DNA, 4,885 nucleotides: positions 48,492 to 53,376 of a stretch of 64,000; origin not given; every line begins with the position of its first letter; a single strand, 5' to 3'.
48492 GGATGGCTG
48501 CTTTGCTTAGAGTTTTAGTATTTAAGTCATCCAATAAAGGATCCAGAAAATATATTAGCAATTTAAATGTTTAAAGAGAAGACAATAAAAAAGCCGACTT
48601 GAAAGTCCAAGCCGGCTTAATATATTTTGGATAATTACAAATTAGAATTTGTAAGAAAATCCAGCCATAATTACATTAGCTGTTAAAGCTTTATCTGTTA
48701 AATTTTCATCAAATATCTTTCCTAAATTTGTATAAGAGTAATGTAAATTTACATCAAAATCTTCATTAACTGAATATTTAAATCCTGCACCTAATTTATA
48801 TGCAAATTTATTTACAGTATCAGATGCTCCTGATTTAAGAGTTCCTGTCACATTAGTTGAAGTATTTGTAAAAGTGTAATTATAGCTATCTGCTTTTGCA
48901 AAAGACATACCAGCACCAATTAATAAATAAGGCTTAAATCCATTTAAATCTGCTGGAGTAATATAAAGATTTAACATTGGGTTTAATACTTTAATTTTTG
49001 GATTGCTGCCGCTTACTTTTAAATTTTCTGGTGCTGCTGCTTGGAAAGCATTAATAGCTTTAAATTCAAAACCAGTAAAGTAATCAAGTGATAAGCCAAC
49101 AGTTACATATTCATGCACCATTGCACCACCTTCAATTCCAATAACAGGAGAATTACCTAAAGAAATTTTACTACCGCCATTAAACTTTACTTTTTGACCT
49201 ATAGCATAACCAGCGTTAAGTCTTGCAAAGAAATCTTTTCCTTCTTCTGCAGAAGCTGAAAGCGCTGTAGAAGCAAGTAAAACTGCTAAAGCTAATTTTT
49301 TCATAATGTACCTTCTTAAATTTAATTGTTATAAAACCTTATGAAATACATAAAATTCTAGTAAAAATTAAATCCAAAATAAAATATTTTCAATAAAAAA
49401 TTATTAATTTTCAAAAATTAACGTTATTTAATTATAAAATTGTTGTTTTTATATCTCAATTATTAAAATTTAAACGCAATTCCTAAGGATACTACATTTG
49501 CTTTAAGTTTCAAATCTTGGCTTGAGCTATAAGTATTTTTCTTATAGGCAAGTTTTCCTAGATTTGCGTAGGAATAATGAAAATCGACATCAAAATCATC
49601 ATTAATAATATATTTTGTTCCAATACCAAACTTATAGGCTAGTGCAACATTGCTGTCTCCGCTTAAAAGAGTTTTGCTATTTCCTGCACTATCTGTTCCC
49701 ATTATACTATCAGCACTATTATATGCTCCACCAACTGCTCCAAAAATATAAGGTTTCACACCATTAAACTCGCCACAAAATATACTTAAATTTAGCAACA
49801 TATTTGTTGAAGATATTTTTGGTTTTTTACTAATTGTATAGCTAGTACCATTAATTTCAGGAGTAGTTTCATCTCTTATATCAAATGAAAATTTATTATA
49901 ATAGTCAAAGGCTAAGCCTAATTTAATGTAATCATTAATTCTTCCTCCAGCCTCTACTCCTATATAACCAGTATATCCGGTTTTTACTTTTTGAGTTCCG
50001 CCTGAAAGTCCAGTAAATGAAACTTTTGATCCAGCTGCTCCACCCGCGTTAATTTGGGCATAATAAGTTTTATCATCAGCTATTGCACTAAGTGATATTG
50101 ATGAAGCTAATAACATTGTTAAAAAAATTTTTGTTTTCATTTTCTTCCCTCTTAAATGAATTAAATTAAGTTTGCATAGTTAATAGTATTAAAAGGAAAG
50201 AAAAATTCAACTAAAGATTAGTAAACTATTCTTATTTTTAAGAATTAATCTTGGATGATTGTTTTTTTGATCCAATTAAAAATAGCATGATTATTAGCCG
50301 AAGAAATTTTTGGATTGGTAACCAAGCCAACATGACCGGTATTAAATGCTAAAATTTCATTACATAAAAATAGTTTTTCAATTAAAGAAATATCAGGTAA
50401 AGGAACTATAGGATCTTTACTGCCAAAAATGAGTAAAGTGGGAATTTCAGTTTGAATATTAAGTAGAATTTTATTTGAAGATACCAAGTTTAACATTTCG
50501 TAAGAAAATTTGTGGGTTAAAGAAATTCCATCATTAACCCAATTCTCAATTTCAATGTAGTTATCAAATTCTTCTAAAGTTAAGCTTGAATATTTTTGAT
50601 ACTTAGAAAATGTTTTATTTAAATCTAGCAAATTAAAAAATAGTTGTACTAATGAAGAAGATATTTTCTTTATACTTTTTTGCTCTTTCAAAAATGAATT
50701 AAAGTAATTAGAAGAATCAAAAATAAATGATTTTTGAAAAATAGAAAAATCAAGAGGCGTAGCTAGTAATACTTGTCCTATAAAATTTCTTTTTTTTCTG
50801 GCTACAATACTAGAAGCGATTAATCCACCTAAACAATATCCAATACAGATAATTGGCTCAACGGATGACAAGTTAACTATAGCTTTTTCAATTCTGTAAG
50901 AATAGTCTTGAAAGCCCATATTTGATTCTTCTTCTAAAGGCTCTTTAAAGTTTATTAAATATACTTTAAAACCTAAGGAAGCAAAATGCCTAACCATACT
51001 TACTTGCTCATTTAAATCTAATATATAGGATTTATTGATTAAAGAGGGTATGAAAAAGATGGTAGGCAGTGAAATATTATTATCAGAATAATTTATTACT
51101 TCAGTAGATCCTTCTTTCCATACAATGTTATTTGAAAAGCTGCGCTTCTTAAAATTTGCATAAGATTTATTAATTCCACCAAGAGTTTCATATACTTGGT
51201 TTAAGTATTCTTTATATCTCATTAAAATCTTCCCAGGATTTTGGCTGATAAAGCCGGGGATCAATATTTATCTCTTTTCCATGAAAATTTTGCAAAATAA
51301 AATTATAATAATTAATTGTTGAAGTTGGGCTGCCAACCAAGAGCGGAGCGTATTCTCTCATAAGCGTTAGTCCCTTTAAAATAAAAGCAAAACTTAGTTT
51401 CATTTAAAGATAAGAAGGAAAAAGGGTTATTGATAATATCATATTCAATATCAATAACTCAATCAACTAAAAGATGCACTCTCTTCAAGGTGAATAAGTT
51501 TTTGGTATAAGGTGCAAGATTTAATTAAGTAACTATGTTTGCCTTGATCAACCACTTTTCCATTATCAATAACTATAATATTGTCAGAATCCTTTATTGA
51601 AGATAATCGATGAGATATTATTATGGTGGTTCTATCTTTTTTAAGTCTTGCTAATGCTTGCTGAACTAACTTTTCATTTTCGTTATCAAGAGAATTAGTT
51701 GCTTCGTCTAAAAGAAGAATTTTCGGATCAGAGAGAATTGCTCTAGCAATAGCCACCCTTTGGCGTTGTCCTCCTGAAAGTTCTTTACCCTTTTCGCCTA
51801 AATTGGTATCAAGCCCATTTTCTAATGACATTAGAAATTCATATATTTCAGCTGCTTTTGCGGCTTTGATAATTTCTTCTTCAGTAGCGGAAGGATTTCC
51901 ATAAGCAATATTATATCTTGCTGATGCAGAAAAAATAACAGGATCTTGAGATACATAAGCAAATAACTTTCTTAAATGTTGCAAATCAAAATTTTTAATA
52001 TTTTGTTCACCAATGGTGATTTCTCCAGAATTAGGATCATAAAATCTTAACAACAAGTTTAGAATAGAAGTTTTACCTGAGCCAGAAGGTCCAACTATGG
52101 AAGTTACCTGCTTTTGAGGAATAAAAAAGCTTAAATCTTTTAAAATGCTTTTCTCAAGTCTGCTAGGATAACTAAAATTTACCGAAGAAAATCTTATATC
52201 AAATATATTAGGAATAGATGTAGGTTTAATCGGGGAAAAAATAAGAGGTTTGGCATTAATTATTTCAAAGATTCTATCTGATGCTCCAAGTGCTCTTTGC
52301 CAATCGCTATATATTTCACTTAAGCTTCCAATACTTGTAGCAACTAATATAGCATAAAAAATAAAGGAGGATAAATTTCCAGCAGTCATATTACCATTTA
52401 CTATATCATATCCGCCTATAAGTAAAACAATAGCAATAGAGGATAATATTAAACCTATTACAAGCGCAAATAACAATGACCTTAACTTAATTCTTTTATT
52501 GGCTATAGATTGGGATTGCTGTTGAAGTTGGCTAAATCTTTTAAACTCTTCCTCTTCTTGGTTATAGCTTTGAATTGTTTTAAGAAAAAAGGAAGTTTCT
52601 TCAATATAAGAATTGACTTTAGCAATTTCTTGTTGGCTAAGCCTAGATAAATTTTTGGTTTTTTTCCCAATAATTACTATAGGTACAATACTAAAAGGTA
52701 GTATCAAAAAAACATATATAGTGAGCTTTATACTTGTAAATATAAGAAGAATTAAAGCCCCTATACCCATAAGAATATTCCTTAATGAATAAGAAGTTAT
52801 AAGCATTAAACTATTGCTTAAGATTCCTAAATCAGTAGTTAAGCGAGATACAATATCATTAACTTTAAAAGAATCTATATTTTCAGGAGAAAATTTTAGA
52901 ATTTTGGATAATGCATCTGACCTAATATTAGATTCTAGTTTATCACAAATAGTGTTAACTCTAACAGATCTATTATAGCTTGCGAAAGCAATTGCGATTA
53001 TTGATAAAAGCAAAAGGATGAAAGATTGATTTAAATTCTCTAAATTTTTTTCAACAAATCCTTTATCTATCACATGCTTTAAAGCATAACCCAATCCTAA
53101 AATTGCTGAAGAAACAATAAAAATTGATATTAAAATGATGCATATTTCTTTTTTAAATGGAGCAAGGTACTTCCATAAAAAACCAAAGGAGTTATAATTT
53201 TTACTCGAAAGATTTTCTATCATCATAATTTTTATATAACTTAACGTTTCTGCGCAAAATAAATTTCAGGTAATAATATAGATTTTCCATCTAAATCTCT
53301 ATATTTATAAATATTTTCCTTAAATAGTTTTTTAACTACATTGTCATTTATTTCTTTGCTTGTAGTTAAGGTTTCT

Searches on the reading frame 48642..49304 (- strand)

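Call 15: search_protein_families(library=ncbifam, proteins=[window:48642-49304:-], max_evalue=0.00001)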
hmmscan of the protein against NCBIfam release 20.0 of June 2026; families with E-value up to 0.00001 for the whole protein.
window:48642-49304:- (220 aa): 1 family
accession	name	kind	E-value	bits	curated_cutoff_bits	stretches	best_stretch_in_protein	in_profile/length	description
NF052636.1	Rick_Adr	subfamily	1.3e-16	60.9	210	1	1-205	1-200/224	adhesin Adr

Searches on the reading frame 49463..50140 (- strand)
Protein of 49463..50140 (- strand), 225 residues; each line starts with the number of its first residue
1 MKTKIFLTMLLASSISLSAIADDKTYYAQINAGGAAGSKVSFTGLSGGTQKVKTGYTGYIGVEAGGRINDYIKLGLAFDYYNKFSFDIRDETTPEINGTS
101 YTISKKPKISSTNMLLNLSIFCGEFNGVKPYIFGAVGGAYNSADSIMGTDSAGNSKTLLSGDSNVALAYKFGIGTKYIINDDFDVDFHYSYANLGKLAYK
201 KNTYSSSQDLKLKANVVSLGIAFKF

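Call 15: search_protein_families(library=ncbifam, proteins=[window:49463-50140:-], max_evalue=0.00001)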
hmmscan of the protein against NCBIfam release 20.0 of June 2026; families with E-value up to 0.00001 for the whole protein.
window:49463-50140:- (225 aa): 1 family
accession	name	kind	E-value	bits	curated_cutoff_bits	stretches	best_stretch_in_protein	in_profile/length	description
NF052636.1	Rick_Adr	subfamily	5.3e-15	55.6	210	1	5-223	4-222/224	adhesin Adr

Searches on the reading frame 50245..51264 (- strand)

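Call 15: search_protein_families(library=ncbifam, proteins=[window:50245-51264:-], max_evalue=0.00001)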
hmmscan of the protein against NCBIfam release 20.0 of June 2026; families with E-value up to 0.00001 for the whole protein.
window:50245-51264:- (339 aa): 3 families
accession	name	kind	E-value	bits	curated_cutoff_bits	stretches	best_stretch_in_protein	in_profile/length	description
TIGR01836.1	PHA_synth_III_C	subfamily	2e-26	92.8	365.3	1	16-334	14-349/350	class III poly(R)-hydroxyalkanoic acid synthase subunit PhaC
TIGR01838.1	PHA_synth_I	subfamily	1.2e-20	73.4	622.65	1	46-260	166-390/532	class I poly(R)-hydroxyalkanoic acid synthase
TIGR01839.1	PHA_synth_II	subfamily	1.1e-07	30.4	855.4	1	47-264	194-420/560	class II poly(R)-hydroxyalkanoic acid synthase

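Call 60: search_protein_families(library=pfam, proteins=[window:50245-51264:-], max_evalue=0.01)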
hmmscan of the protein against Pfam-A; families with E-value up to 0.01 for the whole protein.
window:50245-51264:- (339 aa): 5 families
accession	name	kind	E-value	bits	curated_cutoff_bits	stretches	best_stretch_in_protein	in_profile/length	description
PF00561.26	Abhydrolase_1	-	5.1e-14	53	25.8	1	67-318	1-245/245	alpha/beta hydrolase fold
PF07167.19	PhaC_N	-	6.8e-06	26.3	23.7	1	46-93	123-172/173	Poly-beta-hydroxybutyrate polymerase (PhaC) N-terminus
PF12146.15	Hydrolase_4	-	1.1e-05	25.3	27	1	125-288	66-206/239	Serine aminopeptidase, S33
PF01738.24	DLH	-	0.0039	17.2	21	0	133-157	94-118/217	Dienelactone hydrolase family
PF04042.21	DNA_pol_E_B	-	0.0044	16.9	29.1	0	250-329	56-133/210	DNA polymerase alpha/epsilon subunit B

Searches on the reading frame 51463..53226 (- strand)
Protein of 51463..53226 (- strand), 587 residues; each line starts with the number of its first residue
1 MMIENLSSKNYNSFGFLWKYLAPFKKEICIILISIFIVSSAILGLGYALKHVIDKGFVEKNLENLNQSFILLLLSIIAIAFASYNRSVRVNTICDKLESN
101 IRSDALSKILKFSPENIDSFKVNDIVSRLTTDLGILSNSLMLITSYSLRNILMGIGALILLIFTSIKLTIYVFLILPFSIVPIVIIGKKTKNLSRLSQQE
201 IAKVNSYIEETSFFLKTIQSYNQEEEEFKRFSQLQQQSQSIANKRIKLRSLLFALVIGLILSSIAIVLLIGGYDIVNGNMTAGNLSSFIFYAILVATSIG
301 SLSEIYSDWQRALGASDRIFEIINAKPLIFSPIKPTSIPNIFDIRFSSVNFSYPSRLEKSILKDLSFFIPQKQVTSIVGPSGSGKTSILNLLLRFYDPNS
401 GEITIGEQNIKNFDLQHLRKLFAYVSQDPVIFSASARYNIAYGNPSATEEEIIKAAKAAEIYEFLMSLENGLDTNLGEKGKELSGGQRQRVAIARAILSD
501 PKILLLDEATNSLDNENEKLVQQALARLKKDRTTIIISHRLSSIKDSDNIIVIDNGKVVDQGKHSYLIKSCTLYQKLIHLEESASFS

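Call 15: search_protein_families(library=ncbifam, proteins=[window:51463-53226:-], max_evalue=0.00001)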
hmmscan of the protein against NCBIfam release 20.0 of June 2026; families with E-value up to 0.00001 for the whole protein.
window:51463-53226:- (587 aa): 187 families (the best 25 are shown)
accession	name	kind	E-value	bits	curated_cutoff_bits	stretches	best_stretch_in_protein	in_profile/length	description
TIGR02204.1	MsbA_rel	hypoth_equivalog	2.1e-190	634.2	780.4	1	12-580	4-574/576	ABC transporter, permease/ATP-binding protein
TIGR00958.1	3a01208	subfamily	1.4e-133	446.8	874.6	1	17-578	152-711/711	antigen peptide transporter 2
TIGR02203.1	MsbA_lipidA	equivalog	2.2e-126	422.7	602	1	14-580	2-568/572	lipid A export permease/ATP-binding protein MsbA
NF008381.0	PRK11176.1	equivalog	1.9e-102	343.6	867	1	7-580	6-578/582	lipid A ABC transporter ATP-binding protein/permease MsbA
NF052233.1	CphA_assoc_ABC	equivalog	7.5e-99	332.1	880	1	17-579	175-741/766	cyanophycin metabolism-associated ABC transporter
NF045513.1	HepA_fam_ABC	equivalog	2.9e-89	300.1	725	1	61-569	90-597/610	heterocyst formation ABC transporter subunit HepA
TIGR01846.1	type_I_sec_HlyB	subfamily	3.8e-89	299.8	725.55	1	13-578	124-689/694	type I secretion system permease/ATPase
NF010178.0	PRK13657.1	equivalog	1.6e-85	287.8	733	1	61-579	52-568/588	glucan ABC transporter ATP-binding protein/ permease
TIGR02857.1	CydD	equivalog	2.7e-82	277.4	435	1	36-552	13-528/529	thiol reductant ABC exporter subunit CydD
NF008364.0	PRK11160.1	equivalog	6e-81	272.8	630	1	97-578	91-572/575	heme ABC transporter ATP-binding protein/permease CydC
TIGR03796.1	NHLM_micro_ABC1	equivalog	3.4e-80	270.2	853.3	1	11-579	139-710/710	NHLP family bacteriocin export ABC transporter peptidase/permease/ATPase subunit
TIGR03375.1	type_I_sec_LssB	subfamily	1.8e-79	267.8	693.1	1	144-569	262-690/696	type I secretion system permease/ATPase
NF008056.1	PRK10790.1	equivalog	9.6e-79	265.4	746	1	10-581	7-575/584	SmdB family multidrug efflux ABC transporter permease/ATP-binding protein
TIGR01193.1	bacteriocin_ABC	subfamily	3.4e-78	263.9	523.85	1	22-579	152-707/708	peptide cleavage/export ABC transporter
NF008055.0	PRK10789.1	equivalog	2.7e-76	257.3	845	1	49-579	38-569/590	SmdA family multidrug ABC transporter permease/ATP-binding protein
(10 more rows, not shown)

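Call 37: find_homologous_proteins(query=window:51463-53226:-, max_evalue=1e-50)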
Query window:51463-53226:- (587 aa): 5867 proteins with E <= 1e-50 among 8000 candidates; the best 120 are listed.
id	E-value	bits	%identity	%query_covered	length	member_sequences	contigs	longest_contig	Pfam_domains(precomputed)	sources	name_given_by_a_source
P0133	0.0e+0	1236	100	100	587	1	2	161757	PF00005.34,PF13401.13,PF02463.26,PF00664.29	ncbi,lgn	-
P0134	7.6e-207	706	59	96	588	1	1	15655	PF00005.34,PF02463.26,PF00664.29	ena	-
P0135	9.6e-207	706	58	97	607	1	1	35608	PF00005.34,PF02463.26,PF00664.29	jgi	jgi:ATP-binding cassette, subfamily B, bacterial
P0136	1.9e-203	695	57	98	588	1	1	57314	PF00005.34,PF02463.26,PF00664.29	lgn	-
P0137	4.3e-203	694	58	96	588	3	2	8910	PF00005.34,PF02463.26,PF00664.29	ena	-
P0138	2.8e-201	688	59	97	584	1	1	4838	PF00005.34,PF02463.26,PF00664.29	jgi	-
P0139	4.1e-201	688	59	96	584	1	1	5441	PF00005.34,PF02463.26,PF00664.29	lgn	-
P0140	7.3e-201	687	57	98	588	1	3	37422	PF00005.34,PF02463.26,PF00664.29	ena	-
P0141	7.2e-200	683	58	98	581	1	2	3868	PF00005.34,PF03193.23,PF02463.26,PF00664.29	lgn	-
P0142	3.1e-199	681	58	97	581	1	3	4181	PF00005.34,PF03193.23,PF02463.26,PF00664.29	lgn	-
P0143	3.7e-199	681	57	97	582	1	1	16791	PF00005.34,PF02463.26,PF00664.29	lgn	-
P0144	7.5e-199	680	58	96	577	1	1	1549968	PF00005.34,PF02463.26,PF00664.29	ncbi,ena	-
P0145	1.1e-198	680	59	96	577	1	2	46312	PF00005.34,PF02463.26,PF00664.29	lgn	-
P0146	1.2e-197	676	58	96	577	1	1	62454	PF00005.34,PF13401.13,PF02463.26,PF00664.29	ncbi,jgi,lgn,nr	ncbi:MAG: ABC transporter transmembrane domain-containing protein [Rickettsiales bacterium]|jgi:ATP-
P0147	1.7e-196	672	57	96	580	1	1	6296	PF00005.34,PF13401.13,PF02463.26,PF00664.29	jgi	-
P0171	1.2e-183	630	56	93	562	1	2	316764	PF00005.34,PF02463.26,PF00664.29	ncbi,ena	ncbi:MAG: ABC transporter transmembrane domain-containing protein [Pseudomonadota bacterium]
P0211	3.0e-148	513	44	97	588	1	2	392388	PF00005.34,PF02463.26,PF00664.29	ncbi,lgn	-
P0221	7.1e-145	502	42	98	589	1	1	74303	PF00005.34,PF02463.26,PF00664.29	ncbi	ncbi:MAG: ABC transporter transmembrane domain-containing protein [Rickettsiales bacterium]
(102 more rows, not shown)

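Call 38: find_encoding_contigs(protein=P0221, flank=5000, max_places=1)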
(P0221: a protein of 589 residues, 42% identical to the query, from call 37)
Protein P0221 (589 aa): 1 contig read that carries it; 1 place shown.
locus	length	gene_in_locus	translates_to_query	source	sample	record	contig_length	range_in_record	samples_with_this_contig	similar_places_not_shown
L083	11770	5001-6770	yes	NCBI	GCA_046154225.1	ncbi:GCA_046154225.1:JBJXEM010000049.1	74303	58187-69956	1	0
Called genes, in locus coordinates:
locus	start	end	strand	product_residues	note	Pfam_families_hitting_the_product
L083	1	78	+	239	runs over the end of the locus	PF01863:YgjP-like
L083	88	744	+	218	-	-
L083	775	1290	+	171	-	PF13302:Acetyltransf_3, PF00583:Acetyltransf_1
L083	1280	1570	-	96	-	PF05016:ParE_toxin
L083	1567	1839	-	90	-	PF01402:RHH_1, PF27535:RelB3_C (weak)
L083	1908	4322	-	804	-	PF00912:Transgly, PF00905:Transpeptidase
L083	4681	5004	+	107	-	PF01491:Frataxin_Cyay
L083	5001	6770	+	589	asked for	PF00664:ABC_membrane, PF00005:ABC_tran, PF02463:SMC_N (faint)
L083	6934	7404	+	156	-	PF00583:Acetyltransf_1, PF13673:Acetyltransf_10, PF13508:Acetyltransf_7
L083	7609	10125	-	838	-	-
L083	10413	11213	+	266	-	PF00459:Inositol_P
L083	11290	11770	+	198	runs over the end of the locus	-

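Call 39: find_encoding_contigs(protein=P0211, flank=5000, max_places=1)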
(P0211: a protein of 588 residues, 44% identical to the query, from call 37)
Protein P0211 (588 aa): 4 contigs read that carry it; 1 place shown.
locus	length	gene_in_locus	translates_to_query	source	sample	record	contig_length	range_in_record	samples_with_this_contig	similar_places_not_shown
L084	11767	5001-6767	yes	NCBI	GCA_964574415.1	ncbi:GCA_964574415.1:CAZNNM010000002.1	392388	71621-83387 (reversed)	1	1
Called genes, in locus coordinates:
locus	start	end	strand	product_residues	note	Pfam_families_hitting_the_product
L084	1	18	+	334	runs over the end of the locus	PF13621:Cupin_8, PF08007:JmjC_2 (weak)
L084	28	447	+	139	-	-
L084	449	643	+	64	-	-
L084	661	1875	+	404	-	PF00180:Iso_dh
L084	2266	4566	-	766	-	PF00912:Transgly, PF00905:Transpeptidase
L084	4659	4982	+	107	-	PF01491:Frataxin_Cyay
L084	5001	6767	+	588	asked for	PF00664:ABC_membrane, PF00005:ABC_tran, PF02463:SMC_N (weak)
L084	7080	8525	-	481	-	PF00180:Iso_dh, PF18324:Isocitrate_DH_C_bact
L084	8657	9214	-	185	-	PF18306:LDcluster4, PF03641:Lysine_decarbox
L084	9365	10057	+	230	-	PF02666:PS_Dcarbxylase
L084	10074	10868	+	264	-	PF01066:CDP-OH_P_transf, PF08009:CDP-OH_P_tran_2 (weak)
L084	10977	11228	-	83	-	PF03083:MtN3_slv, PF04193:PQ-loop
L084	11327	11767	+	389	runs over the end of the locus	PF13393:tRNA-synt_His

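Call 40: find_encoding_contigs(protein=P0171, flank=5000, max_places=1)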
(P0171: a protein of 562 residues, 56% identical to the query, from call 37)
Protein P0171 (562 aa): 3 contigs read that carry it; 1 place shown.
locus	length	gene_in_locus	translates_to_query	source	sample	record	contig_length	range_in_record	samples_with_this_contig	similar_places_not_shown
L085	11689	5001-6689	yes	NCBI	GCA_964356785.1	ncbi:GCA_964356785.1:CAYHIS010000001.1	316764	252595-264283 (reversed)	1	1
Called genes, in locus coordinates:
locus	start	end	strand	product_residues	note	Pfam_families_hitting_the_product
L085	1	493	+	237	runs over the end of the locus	PF00696:AA_kinase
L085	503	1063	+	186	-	PF01765:RRF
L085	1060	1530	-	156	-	-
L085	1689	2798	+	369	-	PF13776:DUF4172, PF02661:Fic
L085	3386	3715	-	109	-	PF02410:RsfS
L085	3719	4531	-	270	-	PF00696:AA_kinase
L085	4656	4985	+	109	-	PF00462:Glutaredoxin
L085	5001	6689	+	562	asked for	PF00664:ABC_membrane, PF00005:ABC_tran, PF02463:SMC_N (weak)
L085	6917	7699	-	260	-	-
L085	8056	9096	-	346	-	PF00022:Actin, PF06723:MreB_Mbl, PF25216:Volactin (weak), PF11104:PilM_2 (faint), PF00012:HSP70, PF14450:FtsA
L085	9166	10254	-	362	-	PF10555:MraY_sig1 (weak), PF00953:Glycos_transf_4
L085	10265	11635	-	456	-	PF08245:Mur_ligase_M, PF02875:Mur_ligase_C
